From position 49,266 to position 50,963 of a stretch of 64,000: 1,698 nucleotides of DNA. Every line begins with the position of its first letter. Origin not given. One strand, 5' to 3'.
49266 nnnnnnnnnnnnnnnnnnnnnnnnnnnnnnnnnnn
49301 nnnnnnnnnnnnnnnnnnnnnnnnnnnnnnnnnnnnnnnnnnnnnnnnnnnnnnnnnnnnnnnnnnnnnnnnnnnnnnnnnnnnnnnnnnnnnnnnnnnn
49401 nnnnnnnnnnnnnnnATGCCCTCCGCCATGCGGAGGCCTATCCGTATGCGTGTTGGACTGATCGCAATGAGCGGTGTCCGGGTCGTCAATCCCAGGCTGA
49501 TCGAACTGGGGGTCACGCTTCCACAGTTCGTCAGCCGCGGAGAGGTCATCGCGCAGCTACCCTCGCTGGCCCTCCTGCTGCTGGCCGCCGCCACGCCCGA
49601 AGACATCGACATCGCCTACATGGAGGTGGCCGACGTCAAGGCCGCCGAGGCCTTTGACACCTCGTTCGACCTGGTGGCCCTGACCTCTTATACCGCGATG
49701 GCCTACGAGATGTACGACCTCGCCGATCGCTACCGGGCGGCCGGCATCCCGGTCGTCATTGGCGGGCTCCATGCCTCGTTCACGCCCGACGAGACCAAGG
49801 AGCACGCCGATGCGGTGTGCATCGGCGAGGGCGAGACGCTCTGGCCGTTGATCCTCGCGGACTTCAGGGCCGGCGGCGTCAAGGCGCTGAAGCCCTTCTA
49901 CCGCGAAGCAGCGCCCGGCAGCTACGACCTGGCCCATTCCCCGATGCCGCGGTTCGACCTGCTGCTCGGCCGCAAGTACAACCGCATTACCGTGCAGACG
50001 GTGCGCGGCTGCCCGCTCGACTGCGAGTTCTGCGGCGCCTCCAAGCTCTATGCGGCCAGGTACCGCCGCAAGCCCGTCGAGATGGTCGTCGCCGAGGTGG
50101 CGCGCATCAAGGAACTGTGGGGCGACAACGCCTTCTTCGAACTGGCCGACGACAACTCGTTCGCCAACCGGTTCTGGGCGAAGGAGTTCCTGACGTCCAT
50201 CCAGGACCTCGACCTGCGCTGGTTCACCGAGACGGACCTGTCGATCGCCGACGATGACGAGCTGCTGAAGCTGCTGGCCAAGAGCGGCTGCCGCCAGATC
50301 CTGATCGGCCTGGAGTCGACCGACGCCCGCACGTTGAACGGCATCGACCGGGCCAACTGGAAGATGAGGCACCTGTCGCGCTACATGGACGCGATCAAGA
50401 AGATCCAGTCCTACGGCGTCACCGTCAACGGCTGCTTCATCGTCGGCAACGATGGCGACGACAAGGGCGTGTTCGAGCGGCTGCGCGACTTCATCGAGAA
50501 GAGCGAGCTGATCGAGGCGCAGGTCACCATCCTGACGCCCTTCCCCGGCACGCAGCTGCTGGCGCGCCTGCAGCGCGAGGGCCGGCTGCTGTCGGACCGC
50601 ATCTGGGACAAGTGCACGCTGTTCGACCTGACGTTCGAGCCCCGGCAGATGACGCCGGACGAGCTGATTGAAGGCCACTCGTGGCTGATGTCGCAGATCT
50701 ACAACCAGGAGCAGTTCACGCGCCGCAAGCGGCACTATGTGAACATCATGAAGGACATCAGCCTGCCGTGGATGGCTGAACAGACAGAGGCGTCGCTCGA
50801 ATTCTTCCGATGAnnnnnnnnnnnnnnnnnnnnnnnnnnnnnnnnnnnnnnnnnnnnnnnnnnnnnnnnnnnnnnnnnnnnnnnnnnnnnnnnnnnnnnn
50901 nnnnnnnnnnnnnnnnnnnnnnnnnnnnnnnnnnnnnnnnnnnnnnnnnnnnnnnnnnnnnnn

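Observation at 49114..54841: Orphan ACP, B12-type radical SAM, desaturase, fatty acyl-AMP ligase and methyltransferase cluster: candidate pathway for an unusual ACP-tethered lipid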

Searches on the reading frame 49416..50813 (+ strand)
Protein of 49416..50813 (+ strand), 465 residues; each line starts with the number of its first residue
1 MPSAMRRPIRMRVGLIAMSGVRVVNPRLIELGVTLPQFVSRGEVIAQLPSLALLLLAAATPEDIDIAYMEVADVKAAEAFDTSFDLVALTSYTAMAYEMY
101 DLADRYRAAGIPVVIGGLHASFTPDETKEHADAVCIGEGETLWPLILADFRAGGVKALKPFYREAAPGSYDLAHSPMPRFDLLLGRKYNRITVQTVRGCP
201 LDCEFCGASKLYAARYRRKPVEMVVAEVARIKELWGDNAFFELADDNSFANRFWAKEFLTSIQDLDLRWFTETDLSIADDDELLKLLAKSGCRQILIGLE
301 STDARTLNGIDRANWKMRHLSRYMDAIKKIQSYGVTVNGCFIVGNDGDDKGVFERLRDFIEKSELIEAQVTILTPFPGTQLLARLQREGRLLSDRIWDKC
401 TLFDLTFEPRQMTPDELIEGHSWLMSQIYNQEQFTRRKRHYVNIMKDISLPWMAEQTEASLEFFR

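Call 3: search_protein_families(library=pfam, proteins=[window:49416-50813:+], max_evalue=0.01)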
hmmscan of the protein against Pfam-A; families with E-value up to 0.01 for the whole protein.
window:49416-50813:+ (465 aa): 4 families
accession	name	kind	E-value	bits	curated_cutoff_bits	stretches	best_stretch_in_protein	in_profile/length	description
PF04055.27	Radical_SAM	-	2.3e-16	60.8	29.5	1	194-360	2-166/166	Radical SAM superfamily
PF02310.24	B12-binding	-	7.4e-13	48.8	32.1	1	47-141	11-115/121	B12 binding domain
PF13282.11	DUF4070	-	2.5e-08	34.5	22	1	379-447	1-67/144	Domain of unknown function (DUF4070)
PF19864.5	Radical_SAM_N2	-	0.0001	22.2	29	1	92-149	67-124/151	Radical SAM proteins, N-terminal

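Call 4: search_protein_families(library=ncbifam, proteins=[window:49416-50813:+], max_evalue=0.01)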
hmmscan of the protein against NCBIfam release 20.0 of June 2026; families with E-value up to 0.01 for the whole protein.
window:49416-50813:+ (465 aa): 22 families
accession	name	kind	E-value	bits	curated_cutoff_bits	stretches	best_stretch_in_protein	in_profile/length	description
TIGR03471.1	HpnJ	equivalog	3.6e-25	88.8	577.6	1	191-395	198-397/472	hopanoid biosynthesis associated radical SAM protein HpnJ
TIGR04367.1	HpnR_B12_rSAM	equivalog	9.4e-23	80.5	650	1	89-398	66-386/490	hopanoid C-3 methylase HpnR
NF038361.1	rSAM_Sden_1168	equivalog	7.8e-22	77.5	575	1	190-389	282-477/560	Sden_1168 family B12-binding radical SAM P-methyltransferase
TIGR02026.1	BchE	equivalog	1.2e-20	73.8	481.35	1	192-431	196-430/497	magnesium-protoporphyrin IX monomethyl ester anaerobic oxidative cyclase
TIGR04013.1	B12_SAM_MJ_1487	hypoth_equivalog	2.7e-20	72.6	251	1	55-233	15-194/382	TIGR04013 family B12-binding domain/radical SAM domain-containing protein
NF050148.1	rSAM_ApyD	equivalog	1.1e-19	70.3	750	1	170-384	177-392/645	RiPP biosynthesis radical SAM protein ApyD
TIGR04479.1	bcpD_PhpK_rSAM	subfamily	2.4e-19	69.1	600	1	190-363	241-409/504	PhpK family radical SAM P-methyltransferase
TIGR04014.1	B12_SAM_MJ_0865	equivalog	2.5e-18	66.1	360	1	97-382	55-355/434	methyl-coenzyme M reductase glutamine C-methyltransferase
TIGR04072.2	rSAM_ladder_B12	equivalog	2e-16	59.7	360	1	101-394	88-381/443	lipid biosynthesis B12-binding/radical SAM protein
NF033070.1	rSAM_AprD4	equivalog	2.1e-13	50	500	1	169-418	167-421/456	AprD4 family radical SAM diol-dehydratase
TIGR04295.1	B12_rSAM_oligo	hypoth_equivalog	1.8e-11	43.4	400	1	192-384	202-383/422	TIGR04295 family B12-binding domain-containing radical SAM protein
NF040542.1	rSAM_RCCLKC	equivalog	2.1e-07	30.5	450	1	161-367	154-354/423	arsinothricin biosynthesis radical SAM protein ArsL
NF045585.1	rSAM_slr0320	equivalog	2.3e-07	29.7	775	1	165-306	210-354/511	photosystem II high light acclimation radical SAM protein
TIGR03975.1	rSAM_ocin_1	subfamily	2.6e-06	26.2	281.85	1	189-351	260-418/606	RiPP maturation radical SAM C-methyltransferase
TIGR04190.1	B12_SAM_Ta0216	equivalog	1.3e-05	24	500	1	192-314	221-350/554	TIGR04190 family B12-binding domain/radical SAM domain protein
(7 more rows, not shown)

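Call 5: find_encoding_contigs(protein=window:49416-50813:+, flank=10000, max_places=6)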
Protein window:49416-50813:+ (465 aa): no gene with exactly this product is on record in the collection.

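Call 7: find_homologous_proteins(query=window:49416-50813:+, max_evalue=1e-20)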
Query window:49416-50813:+ (465 aa): 5436 proteins with E <= 1e-20 among 8000 candidates; the best 120 are listed.
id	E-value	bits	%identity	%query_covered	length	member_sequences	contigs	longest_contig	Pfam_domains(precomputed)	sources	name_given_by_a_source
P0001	0.0e+0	1036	100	98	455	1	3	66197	PF04055.28,PF13282.12,PF02310.25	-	-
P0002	2.3e-287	971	92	98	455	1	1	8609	PF04055.28,PF13282.12,PF02310.25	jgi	jgi:radical SAM superfamily enzyme YgiQ (UPF0313 family)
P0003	9.6e-286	966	91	98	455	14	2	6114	PF04055.28,PF13282.12,PF02310.25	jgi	jgi:radical SAM superfamily enzyme YgiQ (UPF0313 family)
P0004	3.6e-277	938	87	98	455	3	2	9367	PF04055.28,PF13282.12,PF19864.6,PF02310.25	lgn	-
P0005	2.5e-273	925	86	98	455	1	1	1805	PF04055.28,PF13282.12,PF19864.6,PF02310.25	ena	-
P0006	9.8e-267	903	85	98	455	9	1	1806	PF04055.28,PF13282.12,PF02310.25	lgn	-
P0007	2.8e-265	898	84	98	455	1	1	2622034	PF04055.28,PF13282.12,PF02310.25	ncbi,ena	-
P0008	2.0e-262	889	84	98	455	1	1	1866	PF04055.28,PF13282.12,PF19864.6,PF02310.25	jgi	jgi:radical SAM superfamily enzyme YgiQ (UPF0313 family)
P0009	2.2e-262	889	83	98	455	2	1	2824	PF04055.28,PF13282.12,PF02310.25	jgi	jgi:radical SAM superfamily enzyme YgiQ (UPF0313 family)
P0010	2.3e-262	889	83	98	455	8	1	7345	PF04055.28,PF13282.12,PF02310.25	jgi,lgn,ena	-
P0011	2.9e-262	889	83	98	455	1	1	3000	PF04055.28,PF13282.12,PF02310.25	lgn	-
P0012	6.5e-262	887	82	98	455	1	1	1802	PF04055.28,PF13282.12,PF02310.25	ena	-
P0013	2.0e-251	853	79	98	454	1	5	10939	PF04055.28,PF13282.12,PF02310.25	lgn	-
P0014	1.8e-250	850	79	98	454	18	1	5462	PF04055.28,PF13282.12,PF02310.25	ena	-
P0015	4.9e-250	848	79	98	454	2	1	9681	PF04055.28,PF13282.12,PF02310.25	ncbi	-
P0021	2.8e-248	842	78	98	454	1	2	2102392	PF04055.28,PF13282.12,PF19864.6,PF02310.25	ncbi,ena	-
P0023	1.1e-246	837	79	98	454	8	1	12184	PF04055.28,PF13282.12,PF02310.25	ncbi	-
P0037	8.4e-245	831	77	98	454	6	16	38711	PF04055.28,PF13282.12,PF02310.25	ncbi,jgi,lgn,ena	jgi:radical SAM superfamily enzyme YgiQ (UPF0313 family)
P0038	8.7e-245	831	78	98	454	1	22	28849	PF04055.28,PF13282.12,PF02310.25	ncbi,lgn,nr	ncbi:MAG TPA: radical SAM protein [Gemmatimonadaceae bacterium]|nr:radical SAM protein [Vicinamibact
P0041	8.2e-244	828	78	98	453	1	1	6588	PF04055.28,PF13282.12,PF02310.25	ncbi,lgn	-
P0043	3.2e-243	826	77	98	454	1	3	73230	PF04055.28,PF13282.12,PF19864.6,PF02310.25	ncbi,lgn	-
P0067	4.7e-232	789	74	98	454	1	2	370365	PF04055.28,PF13282.12,PF02310.25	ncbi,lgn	-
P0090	1.7e-214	731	71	94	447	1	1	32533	PF04055.28,PF13282.12,PF02310.25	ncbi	-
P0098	9.3e-199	679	67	94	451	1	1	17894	PF04055.28,PF02310.25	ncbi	-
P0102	9.0e-195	666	65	94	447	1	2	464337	PF04055.28,PF13282.12,PF02310.25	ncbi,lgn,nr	ncbi:MAG: B12-binding domain-containing radical SAM protein [Alphaproteobacteria bacterium]|nr:B12-b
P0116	1.1e-173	597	58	94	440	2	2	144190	PF04055.28,PF13282.12,PF02310.25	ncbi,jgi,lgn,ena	-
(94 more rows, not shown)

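Call 8: find_encoding_contigs(protein=P0007, flank=10000, max_places=2)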
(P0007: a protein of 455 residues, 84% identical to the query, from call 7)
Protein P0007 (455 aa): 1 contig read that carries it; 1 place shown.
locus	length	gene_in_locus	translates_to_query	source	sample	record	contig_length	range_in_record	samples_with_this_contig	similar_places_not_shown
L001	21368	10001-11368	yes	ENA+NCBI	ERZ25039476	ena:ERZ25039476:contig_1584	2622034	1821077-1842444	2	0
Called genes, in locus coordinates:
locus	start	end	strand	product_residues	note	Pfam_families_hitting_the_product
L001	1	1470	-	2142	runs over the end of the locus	PF16197:KAsynt_C_assoc, PF22621:CurL-like_PKS_C, PF00698:Acyl_transf_1, PF21089:PKS_DH_N, PF14765:PS-DH, PF08242:Methyltransf_12, PF13649:Methyltransf_25, PF22953:SpnB_Rossmann, +11 more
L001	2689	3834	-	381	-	PF21089:PKS_DH_N, PF14765:PS-DH (weak), PF00550:PP-binding (weak)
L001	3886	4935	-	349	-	PF13527:Acetyltransf_9 (faint)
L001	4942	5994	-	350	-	PF08545:ACP_syn_III, PF08541:ACP_syn_III_C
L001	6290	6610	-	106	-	PF19831:DUF6312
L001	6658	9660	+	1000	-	PF03109:ABC1, PF09995:MPAB_Lcp_cat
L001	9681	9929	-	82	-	PF00550:PP-binding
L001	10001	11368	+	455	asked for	PF02310:B12-binding, PF04055:Radical_SAM, PF13282:DUF4070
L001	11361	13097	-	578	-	PF00501:AMP-binding, PF23024:AMP-dom_DIP2-like (weak)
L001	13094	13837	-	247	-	PF01209:Ubie_methyltran, PF13489:Methyltransf_23, PF13649:Methyltransf_25, PF13847:Methyltransf_31, PF08241:Methyltransf_11, PF08242:Methyltransf_12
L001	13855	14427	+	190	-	PF13787:HXXEE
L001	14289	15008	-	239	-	PF00873:ACR_tran, PF02355:SecD_SecF_C (weak)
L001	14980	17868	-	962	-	PF00873:ACR_tran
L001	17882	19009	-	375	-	PF25917:BSH_RND (weak), PF25876:HH_MFP_RND (weak), PF25954:Beta-barrel_RND_2, PF25967:RND-MFP_C (weak), PF25989:YknX_C (weak)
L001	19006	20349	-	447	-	PF02321:OEP (faint)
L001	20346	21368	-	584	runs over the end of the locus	PF03109:ABC1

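Call 9: find_encoding_contigs(protein=P0102, flank=10000, max_places=2)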
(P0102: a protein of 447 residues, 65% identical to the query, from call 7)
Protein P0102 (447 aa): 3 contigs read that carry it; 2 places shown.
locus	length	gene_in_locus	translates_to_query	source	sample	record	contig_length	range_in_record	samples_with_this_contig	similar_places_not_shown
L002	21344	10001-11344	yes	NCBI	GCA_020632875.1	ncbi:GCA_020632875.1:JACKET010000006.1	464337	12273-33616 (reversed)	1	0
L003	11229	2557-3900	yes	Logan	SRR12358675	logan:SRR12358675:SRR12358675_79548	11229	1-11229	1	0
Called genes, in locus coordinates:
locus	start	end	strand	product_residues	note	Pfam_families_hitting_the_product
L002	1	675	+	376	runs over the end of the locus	-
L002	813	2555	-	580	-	PF13175:AAA_15, PF13476:AAA_23, PF13304:AAA_21, PF13175:AAA_15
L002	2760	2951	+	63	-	-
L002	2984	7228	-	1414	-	PF02412:TSP_3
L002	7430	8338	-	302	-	-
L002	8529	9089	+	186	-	PF00036:EF-hand_1 (faint), PF13202:EF-hand_5 (faint), PF13405:EF-hand_6 (faint), PF13499:EF-hand_7, PF00404:Dockerin_1 (faint)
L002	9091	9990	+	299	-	PF00487:FA_desaturase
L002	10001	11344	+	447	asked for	PF02310:B12-binding, PF04055:Radical_SAM, PF13282:DUF4070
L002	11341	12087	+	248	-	PF01209:Ubie_methyltran, PF02353:CMAS (weak), PF13489:Methyltransf_23, PF13649:Methyltransf_25, PF13847:Methyltransf_31, PF08241:Methyltransf_11, PF08242:Methyltransf_12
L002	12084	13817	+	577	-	PF00501:AMP-binding, PF23024:AMP-dom_DIP2-like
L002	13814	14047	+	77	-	PF00550:PP-binding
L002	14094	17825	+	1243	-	PF00069:Pkinase, PF07714:PK_Tyr_Ser-Thr, PF17667:Pkinase_fungal (weak), PF13191:AAA_16, PF13401:AAA_22 (faint)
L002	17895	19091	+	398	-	-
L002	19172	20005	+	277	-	PF13180:PDZ_2 (faint)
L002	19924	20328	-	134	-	-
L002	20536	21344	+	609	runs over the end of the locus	-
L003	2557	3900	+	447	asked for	PF02310:B12-binding, PF04055:Radical_SAM, PF13282:DUF4070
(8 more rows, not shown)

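Call 10: find_encoding_contigs(protein=P0116, flank=10000, max_places=2)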
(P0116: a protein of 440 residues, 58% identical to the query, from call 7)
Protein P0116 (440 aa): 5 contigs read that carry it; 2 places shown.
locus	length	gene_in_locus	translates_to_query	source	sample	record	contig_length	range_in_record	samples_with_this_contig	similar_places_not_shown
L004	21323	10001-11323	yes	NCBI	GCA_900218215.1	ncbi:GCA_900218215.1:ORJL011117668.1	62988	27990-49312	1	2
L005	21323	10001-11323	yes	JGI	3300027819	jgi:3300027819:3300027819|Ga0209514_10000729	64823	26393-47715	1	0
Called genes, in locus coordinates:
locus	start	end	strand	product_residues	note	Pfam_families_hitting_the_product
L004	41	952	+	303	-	PF01513:NAD_kinase, PF20143:NAD_kinase_C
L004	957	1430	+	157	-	PF00583:Acetyltransf_1, PF13673:Acetyltransf_10 (weak), PF13508:Acetyltransf_7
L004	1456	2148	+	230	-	PF11139:SfLAP (weak)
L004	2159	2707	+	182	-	PF28549:NDPSase_N, PF00293:NUDIX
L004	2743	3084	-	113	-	PF11969:DcpS_C, PF01230:HIT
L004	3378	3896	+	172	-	PF01288:HPPK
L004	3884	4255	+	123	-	PF01242:PTPS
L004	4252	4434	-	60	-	PF03966:Trm112p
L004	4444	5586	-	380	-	PF02646:RmuC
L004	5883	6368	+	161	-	PF07690:MFS_1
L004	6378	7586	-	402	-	PF00089:Trypsin, PF13365:Trypsin_2, PF17820:PDZ_6 (faint), PF13180:PDZ_2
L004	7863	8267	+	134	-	-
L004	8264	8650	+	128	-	-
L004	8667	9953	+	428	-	PF02310:B12-binding, PF04055:Radical_SAM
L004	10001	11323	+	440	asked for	PF02310:B12-binding, PF04055:Radical_SAM, PF13282:DUF4070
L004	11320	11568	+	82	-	PF23297:ACP_SdgA_C, PF00550:PP-binding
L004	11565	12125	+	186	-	PF00561:Abhydrolase_1, PF12146:Hydrolase_4, PF12697:Abhydrolase_6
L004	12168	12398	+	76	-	PF12146:Hydrolase_4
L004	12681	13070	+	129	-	PF01042:Ribonuc_L-PSP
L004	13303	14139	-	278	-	-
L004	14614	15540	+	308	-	PF00248:Aldo_ket_red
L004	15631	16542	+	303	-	PF13403:Hint_2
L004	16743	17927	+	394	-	PF00753:Lactamase_B, PF19583:ODP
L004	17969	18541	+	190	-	PF02777:Sod_Fe_C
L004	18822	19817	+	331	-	PF01791:DeoC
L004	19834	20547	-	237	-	PF02742:Fe_dep_repr_C, PF04023:FeoA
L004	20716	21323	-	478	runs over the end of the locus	PF17910:FeoB_Cyto, PF07670:Gate, PF07664:FeoB_C, PF07670:Gate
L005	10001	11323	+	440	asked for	PF02310:B12-binding, PF04055:Radical_SAM, PF13282:DUF4070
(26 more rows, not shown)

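Call 17: find_related_loci(query=A1, collection=genome_contigs, flank=10000)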
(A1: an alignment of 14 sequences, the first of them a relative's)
Query A1 (455 aa) in genome_contigs; peptide patterns used: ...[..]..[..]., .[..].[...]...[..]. (x = any residue, [..] = any of these).
599 stretches matched a pattern (row limit reached: there are more); 579 encode a relative of the query (tblastn E <= 1e-3); the best 80 are kept; 80 distinct loci.
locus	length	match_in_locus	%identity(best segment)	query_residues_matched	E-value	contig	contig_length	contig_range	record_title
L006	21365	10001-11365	85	1-455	0e+0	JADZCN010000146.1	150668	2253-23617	MAG: Acidobacteria bacterium isolate SJ725 c_000001507383, whole genome shotgun sequence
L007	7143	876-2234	80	1-454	0e+0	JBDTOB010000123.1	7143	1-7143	MAG: Acidobacteriota bacterium isolate cluster3_bin.164 NODE_53634_length_7143_cov_12.620909, whole genome shotgun seque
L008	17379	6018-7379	79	1-455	0e+0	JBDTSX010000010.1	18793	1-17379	MAG: Acidobacteriota bacterium isolate cluster3_bin.282 NODE_10612_length_18793_cov_5.794162, whole genome shotgun seque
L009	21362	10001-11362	77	1-455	0e+0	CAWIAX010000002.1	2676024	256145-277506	MAG: uncultured Acidobacteriota bacterium isolate MFD01275.bin.2.119 genome assembly, contig: contig_2555, whole genome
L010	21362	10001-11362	77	1-455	0e+0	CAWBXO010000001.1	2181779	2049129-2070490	MAG: uncultured Acidobacteriota bacterium isolate MFD05442.bin.1.381 genome assembly, contig: contig_12075, whole genome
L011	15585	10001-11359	78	1-454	0e+0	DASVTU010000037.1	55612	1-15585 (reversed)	MAG TPA_asm: Pyrinomonadaceae bacterium isolate SMAG_U3299 k141_205858, whole genome shotgun sequence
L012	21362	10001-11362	79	1-455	0e+0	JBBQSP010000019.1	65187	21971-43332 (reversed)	MAG: Vicinamibacterales bacterium isolate Co_metawrap_1760 Cmw_1760_k141_532446_length_65187_cov_8.8300, whole genome sh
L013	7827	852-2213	78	1-455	0e+0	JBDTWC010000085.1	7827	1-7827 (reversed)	MAG: Acidobacteriota bacterium isolate cluster3_bin.82 NODE_46071_length_7827_cov_5.654658, whole genome shotgun sequenc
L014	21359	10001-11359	76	1-455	0e+0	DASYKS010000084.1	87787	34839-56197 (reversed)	MAG TPA_asm: Thermoanaerobaculia bacterium isolate SMAG_U4328 k141_2477033, whole genome shotgun sequence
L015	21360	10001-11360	79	1-454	0e+0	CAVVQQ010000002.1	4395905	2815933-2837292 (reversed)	MAG: uncultured Acidobacteriota bacterium isolate MFD02581.bin.2.64 genome assembly, contig: contig_18388, whole genome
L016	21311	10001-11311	65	1-438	0e+0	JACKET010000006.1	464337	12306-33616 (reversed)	MAG: Alphaproteobacteria bacterium isolate HK-STAS-MYXO-41 HK-STAS-MYXO-41_6, whole genome shotgun sequence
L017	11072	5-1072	76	98-454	0e+0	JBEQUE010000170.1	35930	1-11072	MAG: Acidobacteriota bacterium isolate MAG_Dt_02 k247_515939, whole genome shotgun sequence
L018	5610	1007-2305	61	1-439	0e+0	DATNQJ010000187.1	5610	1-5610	MAG TPA_asm: Stenomitos sp. isolate SMAG_U16504 k141_623289, whole genome shotgun sequence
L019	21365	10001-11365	84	1-455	0e+0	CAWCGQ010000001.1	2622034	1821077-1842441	MAG: uncultured Acidimicrobiia bacterium isolate MFD01275.bin.1.78 genome assembly, contig: contig_1584, whole genome sh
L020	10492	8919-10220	56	1-438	7e-177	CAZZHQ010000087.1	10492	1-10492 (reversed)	MAG TPA_asm: uncultured Dehalococcoidales bacterium isolate SRP178699_co1_156 genome assembly, contig: NODE_8721_length_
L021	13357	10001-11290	59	1-436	4e-174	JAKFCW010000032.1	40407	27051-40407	MAG: Candidatus Sericytochromatia bacterium isolate LC031 contig-124_768, whole genome shotgun sequence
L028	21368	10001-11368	55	1-436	7e-164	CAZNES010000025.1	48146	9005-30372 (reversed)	MAG TPA_asm: uncultured Syntrophobacteraceae bacterium isolate SRP119689_co1_315 genome assembly, contig: NODE_823_lengt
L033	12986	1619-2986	54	1-436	3e-161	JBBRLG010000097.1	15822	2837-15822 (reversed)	MAG: Gemmatales bacterium isolate La1_concoct.277 LA1C_C.277_k141_698060L_15822_cov_100.8669, whole genome shotgun seque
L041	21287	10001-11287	54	3-436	1e-157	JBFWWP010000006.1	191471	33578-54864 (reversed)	MAG: Planctomycetota bacterium isolate CA_2019_TPBS_12 NODE_667_length_191471_cov_15.655024_TPBS, whole genome shotgun s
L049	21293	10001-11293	57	1-436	1e-153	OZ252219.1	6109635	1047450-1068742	MAG: Vicinamibacterales bacterium isolate c486d04e-8d25-486b-b053-8cece0c204bf genome assembly, chromosome: 1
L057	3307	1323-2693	54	1-436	3e-159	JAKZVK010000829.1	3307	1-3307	MAG: Bryobacterales bacterium isolate Langseth_MAG_00109 Langseth_MAG_00109_000000000829, whole genome shotgun sequence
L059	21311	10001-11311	51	1-441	7e-151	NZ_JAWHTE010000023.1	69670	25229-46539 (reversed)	Rhodophyticola sp. MJ-SS7 NODE_23_length_69670_cov_275.791947, whole genome shotgun sequence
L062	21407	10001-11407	54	1-454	2e-150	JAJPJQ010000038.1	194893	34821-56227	MAG: Proteobacteria bacterium isolate Centralia_MAG_52 k107_22725583, whole genome shotgun sequence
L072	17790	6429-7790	54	1-436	8e-147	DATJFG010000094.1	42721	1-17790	MAG TPA_asm: Verrucomicrobiia bacterium isolate SMAG_U15454 k141_1300114, whole genome shotgun sequence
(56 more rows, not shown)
